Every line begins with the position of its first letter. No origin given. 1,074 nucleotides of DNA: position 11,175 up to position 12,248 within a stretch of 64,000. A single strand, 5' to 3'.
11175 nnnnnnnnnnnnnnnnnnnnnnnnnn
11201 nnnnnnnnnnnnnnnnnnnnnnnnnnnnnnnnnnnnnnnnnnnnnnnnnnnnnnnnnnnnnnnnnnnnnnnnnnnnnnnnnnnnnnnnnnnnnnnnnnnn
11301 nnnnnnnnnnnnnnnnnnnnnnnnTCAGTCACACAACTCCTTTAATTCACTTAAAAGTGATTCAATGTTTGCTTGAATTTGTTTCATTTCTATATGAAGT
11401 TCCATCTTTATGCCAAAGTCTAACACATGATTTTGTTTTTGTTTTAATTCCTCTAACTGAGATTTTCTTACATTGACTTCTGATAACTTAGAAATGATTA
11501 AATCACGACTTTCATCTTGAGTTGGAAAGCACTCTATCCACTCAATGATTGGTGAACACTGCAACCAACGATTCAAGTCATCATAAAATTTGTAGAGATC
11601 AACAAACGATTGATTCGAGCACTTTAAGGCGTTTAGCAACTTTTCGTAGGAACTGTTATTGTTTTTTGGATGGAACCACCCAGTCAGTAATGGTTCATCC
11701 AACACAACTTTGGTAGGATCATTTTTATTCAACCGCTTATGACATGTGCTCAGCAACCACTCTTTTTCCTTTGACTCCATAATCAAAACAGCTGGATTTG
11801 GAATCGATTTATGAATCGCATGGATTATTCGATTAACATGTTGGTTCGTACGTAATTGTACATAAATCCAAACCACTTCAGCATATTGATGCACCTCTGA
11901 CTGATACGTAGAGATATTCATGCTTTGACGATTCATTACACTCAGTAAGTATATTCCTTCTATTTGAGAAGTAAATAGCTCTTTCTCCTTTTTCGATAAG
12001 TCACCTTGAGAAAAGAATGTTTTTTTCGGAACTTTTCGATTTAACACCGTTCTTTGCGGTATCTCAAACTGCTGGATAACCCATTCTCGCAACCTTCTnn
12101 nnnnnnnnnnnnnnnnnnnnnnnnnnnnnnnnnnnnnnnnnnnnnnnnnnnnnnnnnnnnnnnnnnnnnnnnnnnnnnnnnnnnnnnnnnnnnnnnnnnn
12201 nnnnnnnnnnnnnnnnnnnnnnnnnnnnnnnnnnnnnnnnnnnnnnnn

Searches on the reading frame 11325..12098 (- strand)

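Call 60: search_protein_families(library=pfam, proteins=[window:11325-12098:-], max_evalue=0.00001)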
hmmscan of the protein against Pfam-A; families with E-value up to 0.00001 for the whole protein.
window:11325-12098:- (257 aa): 1 family
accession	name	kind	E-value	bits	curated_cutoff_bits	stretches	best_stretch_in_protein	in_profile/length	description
PF14335.11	DUF4391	-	2.6e-44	152.3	29.9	1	11-244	1-231/232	Domain of unknown function (DUF4391)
